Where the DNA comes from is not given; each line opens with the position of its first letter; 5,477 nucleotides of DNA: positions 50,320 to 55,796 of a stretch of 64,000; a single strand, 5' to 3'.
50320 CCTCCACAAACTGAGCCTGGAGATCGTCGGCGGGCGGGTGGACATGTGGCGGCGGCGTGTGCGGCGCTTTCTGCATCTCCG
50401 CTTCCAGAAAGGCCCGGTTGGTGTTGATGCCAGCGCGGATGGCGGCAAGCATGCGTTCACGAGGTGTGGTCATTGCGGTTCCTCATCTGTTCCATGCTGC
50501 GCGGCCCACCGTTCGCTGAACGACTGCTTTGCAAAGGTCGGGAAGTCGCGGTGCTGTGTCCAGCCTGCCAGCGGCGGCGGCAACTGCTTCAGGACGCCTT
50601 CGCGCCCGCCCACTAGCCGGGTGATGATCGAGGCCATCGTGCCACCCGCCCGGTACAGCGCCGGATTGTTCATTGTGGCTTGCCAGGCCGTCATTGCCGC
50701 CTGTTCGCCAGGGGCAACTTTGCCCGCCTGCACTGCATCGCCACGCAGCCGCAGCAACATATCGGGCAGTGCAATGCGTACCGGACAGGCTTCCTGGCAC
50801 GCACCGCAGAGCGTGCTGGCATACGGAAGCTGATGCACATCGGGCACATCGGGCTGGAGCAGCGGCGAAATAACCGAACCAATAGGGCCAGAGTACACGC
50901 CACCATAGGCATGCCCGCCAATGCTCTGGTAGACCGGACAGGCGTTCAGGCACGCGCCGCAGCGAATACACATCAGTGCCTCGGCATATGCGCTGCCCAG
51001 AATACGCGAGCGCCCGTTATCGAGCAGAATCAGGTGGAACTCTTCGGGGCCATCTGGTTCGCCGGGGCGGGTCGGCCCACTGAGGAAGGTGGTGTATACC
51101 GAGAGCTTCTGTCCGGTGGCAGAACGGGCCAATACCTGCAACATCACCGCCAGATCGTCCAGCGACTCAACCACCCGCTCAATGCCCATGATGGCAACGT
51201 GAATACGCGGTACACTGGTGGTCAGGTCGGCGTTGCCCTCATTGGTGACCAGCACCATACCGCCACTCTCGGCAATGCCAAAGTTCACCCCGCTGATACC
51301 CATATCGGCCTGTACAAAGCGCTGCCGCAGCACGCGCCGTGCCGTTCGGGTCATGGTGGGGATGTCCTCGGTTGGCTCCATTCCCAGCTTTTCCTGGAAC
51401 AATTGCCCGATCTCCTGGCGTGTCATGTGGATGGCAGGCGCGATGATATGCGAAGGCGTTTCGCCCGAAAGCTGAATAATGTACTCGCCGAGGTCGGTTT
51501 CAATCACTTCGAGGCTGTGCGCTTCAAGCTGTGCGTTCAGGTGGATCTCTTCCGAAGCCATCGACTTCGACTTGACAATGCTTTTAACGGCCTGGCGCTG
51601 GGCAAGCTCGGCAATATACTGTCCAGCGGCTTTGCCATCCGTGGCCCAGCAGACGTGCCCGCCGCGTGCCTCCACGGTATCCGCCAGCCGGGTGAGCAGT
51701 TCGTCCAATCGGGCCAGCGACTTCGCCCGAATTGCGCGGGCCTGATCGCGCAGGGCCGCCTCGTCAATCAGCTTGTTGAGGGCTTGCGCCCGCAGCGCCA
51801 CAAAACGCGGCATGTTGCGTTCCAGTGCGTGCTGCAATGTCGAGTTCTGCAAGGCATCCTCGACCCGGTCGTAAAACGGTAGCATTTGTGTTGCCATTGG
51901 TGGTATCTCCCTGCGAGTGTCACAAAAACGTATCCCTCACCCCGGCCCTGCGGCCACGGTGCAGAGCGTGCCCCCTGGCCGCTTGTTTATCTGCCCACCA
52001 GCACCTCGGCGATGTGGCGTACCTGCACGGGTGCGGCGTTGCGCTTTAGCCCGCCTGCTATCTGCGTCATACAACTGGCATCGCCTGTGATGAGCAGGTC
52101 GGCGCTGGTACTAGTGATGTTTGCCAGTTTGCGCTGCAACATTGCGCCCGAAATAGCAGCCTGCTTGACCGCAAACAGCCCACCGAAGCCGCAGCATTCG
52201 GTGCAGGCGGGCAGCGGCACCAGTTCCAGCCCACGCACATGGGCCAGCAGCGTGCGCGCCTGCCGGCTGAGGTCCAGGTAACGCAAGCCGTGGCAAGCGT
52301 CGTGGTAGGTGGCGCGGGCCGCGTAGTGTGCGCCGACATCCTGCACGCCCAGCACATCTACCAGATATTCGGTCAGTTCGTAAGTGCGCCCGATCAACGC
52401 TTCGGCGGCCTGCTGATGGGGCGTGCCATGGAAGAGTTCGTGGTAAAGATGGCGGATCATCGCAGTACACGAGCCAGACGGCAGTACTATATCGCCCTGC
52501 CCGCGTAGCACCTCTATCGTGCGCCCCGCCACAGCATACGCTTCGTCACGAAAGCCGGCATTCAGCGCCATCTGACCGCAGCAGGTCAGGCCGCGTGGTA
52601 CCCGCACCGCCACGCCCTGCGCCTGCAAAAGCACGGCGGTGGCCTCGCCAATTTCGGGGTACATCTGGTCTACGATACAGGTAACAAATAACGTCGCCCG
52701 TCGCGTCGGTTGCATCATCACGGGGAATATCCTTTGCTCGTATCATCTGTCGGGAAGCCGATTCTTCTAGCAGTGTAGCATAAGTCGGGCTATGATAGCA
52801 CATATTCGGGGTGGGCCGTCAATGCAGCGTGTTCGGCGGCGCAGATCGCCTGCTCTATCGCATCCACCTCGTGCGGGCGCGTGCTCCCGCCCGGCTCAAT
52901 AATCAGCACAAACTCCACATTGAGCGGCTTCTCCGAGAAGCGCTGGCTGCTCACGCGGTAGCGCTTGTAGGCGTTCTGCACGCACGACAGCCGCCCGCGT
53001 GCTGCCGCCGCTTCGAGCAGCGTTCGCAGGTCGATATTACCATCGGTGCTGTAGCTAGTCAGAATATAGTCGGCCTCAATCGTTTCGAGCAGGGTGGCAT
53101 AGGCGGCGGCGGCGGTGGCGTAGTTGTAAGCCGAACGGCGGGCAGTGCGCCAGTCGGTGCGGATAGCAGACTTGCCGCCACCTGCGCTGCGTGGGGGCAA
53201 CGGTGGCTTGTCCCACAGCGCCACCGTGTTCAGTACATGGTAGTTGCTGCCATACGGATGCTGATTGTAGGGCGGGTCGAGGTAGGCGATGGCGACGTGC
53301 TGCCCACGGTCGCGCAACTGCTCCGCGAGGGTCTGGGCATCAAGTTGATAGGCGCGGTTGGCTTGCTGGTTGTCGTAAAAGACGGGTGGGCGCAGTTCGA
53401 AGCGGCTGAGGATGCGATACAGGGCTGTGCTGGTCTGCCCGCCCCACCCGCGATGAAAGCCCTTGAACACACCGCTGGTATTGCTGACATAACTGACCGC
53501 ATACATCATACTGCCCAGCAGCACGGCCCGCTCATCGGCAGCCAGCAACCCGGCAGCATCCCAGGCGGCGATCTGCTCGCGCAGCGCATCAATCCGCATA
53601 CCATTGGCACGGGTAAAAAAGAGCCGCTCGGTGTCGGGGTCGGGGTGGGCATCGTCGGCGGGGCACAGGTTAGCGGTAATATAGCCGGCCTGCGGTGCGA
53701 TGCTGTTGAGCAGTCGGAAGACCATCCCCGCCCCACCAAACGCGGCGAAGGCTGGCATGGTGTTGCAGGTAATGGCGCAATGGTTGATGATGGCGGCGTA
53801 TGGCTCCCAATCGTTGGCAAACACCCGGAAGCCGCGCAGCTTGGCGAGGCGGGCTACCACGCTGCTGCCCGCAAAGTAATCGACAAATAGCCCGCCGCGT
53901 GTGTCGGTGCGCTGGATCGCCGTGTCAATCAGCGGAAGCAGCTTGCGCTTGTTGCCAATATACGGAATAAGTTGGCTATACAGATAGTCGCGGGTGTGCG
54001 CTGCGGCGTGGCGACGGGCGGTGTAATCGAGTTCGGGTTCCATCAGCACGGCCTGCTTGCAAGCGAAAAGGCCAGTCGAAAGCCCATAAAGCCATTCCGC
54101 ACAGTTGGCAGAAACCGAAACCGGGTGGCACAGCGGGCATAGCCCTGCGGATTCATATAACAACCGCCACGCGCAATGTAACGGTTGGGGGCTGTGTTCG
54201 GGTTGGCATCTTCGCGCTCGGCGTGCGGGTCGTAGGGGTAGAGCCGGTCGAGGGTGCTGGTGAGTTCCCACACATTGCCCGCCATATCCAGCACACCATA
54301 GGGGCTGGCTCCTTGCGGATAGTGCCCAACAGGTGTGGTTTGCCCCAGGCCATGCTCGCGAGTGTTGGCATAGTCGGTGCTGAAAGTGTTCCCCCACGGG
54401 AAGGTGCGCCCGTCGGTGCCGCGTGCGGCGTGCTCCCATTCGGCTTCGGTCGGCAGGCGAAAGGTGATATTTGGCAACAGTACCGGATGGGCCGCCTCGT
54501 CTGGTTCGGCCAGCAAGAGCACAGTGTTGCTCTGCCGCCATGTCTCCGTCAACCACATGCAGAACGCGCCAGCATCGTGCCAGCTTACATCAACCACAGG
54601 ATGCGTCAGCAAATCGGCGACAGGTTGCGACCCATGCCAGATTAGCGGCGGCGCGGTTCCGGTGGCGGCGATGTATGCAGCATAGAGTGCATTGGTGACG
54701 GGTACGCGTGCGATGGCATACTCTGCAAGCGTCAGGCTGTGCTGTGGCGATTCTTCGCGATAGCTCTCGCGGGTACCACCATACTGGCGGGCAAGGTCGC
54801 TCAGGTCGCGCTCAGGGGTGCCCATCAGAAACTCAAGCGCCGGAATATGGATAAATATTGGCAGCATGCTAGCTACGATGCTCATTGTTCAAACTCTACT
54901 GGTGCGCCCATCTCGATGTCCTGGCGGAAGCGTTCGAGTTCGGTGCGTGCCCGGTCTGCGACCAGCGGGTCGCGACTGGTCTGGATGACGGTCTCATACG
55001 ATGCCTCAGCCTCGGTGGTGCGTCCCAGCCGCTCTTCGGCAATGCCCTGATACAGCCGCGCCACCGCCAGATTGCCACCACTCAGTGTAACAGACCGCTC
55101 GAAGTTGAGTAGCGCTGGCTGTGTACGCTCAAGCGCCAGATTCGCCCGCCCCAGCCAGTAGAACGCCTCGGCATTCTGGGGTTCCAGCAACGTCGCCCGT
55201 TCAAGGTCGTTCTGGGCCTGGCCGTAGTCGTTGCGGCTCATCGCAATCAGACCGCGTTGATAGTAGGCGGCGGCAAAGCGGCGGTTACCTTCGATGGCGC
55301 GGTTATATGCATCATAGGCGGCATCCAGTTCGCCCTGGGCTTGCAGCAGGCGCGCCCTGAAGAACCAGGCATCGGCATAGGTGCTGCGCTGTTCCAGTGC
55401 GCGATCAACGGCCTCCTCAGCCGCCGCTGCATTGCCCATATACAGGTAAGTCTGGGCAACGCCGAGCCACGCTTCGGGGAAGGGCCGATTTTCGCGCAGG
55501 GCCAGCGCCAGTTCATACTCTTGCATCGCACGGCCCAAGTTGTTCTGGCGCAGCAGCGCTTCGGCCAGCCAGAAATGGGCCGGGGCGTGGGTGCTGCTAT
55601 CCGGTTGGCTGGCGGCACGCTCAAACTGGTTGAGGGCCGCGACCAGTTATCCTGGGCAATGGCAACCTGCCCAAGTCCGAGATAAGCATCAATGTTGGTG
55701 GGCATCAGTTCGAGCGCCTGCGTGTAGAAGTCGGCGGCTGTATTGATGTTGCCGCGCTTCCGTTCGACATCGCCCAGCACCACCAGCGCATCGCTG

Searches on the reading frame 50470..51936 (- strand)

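Call 11: search_protein_families(library=pfam, proteins=[window:50470-51936:-], max_evalue=0.001)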
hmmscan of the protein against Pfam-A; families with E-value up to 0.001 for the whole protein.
window:50470-51936:- (488 aa): 12 families
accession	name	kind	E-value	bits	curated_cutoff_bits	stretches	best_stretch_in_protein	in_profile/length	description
PF02589.21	LUD_dom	-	2.6e-49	167.9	22.6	1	82-305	2-189/189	LUD domain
PF13183.11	Fer4_8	-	3.8e-14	53.4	27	1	320-388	2-68/68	4Fe-4S dicluster domain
PF11870.13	LutB_C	-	1.6e-13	51.3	26.8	1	405-480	21-86/88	Lactate utilisation protein B, C-terminal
PF13237.11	Fer4_10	-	2.1e-07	31.2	25.5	0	320-336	6-23/53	4Fe-4S dicluster domain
PF13187.11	Fer4_9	-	1.7e-06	28.4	27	0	308-335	22-49/52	4Fe-4S dicluster domain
PF00037.32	Fer4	-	3.2e-06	27.2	21.1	0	322-335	7-20/24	4Fe-4S binding domain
PF12797.12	Fer4_2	-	1.4e-05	25.2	24.5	0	320-335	7-22/22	4Fe-4S binding domain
PF12798.12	Fer4_3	-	2.6e-05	25.2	27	0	323-335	1-13/15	4Fe-4S binding domain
PF12838.12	Fer4_7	-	4.2e-05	24.4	27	1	323-387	2-51/52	4Fe-4S dicluster domain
PF12800.12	Fer4_4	-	4.4e-05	23.9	24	0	322-336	3-17/17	4Fe-4S binding domain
PF12837.12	Fer4_6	-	0.00013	22.2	25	0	322-335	8-21/24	4Fe-4S binding domain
PF13534.11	Fer4_17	-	0.00029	21.8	22.2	0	323-387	2-59/61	4Fe-4S dicluster domain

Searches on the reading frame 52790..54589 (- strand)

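Call 11: search_protein_families(library=pfam, proteins=[window:52790-54589:-], max_evalue=0.001)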
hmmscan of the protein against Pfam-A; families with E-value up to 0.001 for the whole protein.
window:52790-54589:- (599 aa): 1 family
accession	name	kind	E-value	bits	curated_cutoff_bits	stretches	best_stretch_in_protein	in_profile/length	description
PF02086.21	MethyltransfD12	-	2.1e-19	70.7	22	1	210-462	1-206/253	D12 class N6 adenine-specific DNA methyltransferase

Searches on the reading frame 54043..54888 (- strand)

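Call 11: search_protein_families(library=pfam, proteins=[window:54043-54888:-], max_evalue=0.001)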
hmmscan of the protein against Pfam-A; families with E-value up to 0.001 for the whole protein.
window:54043-54888:- (281 aa): 1 family
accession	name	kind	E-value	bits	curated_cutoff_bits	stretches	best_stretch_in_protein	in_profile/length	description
PF03781.23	FGE-sulfatase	-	5.6e-48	164.2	23.3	1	13-273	6-254/255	Sulfatase-modifying factor enzyme 1-like domain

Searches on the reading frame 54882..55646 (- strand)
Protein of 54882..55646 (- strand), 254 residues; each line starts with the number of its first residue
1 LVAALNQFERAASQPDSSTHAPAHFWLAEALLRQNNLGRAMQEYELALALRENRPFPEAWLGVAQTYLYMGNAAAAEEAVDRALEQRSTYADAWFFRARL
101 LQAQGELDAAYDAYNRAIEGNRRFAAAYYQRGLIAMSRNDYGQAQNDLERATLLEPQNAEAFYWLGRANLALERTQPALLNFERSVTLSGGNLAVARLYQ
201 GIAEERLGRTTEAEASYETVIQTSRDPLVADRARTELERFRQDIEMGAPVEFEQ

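Call 11: search_protein_families(library=pfam, proteins=[window:54882-55646:-], max_evalue=0.001)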
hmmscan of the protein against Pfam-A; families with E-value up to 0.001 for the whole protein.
window:54882-55646:- (254 aa): 16 families
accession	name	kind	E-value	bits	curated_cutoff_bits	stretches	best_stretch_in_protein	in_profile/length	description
PF13181.12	TPR_8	-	4.9e-23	79.7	25.7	1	125-158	1-34/34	Tetratricopeptide repeat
PF07719.23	TPR_2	-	5.7e-23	79.5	27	2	125-158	1-34/34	Tetratricopeptide repeat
PF13432.12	TPR_16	-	7.3e-23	81.1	32.7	3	129-186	1-58/65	Tetratricopeptide repeat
PF00515.34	TPR_1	-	2.2e-21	75.2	27.8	2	125-158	1-34/34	Tetratricopeptide repeat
PF13431.12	TPR_17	-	1.7e-15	56.4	24.4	0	113-145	1-33/34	Tetratricopeptide repeat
PF14559.12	TPR_19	-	2.3e-15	57.1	25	2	3-53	9-57/68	Tetratricopeptide repeat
PF13428.12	TPR_14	-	6.8e-14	51.4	23.5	1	57-100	1-44/44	Tetratricopeptide repeat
PF13414.12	TPR_11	-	7.8e-14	51.5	26.8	2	132-170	1-39/42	TPR repeat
PF13424.12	TPR_12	-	8e-09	36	30.1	0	59-120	5-74/77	Tetratricopeptide repeat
PF12895.13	ANAPC3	-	1.9e-08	34.9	27.2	0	8-82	12-81/82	Anaphase-promoting complex, cyclosome, subunit 3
PF13174.12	TPR_6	-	8.2e-07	29.7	26.3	0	196-222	2-28/33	Tetratricopeptide repeat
PF23914.1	TPR_CcmH_CycH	-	1.9e-06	28.2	42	1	84-182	43-144/158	Cytochrome c-type biogenesis protein H TPR domain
PF13371.12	TPR_9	-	5.7e-06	26.7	35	0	134-184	4-54/73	Tetratricopeptide repeat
PF25063.1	ARM_TT21_C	-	6.9e-06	26.5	35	1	35-159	35-164/209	Tetratricopeptide repeat protein 21 C-terminal ARM domain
PF12569.14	NatA_aux_su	-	3e-05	23.6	33.3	1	63-117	198-252/515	N-terminal acetyltransferase A, auxiliary subunit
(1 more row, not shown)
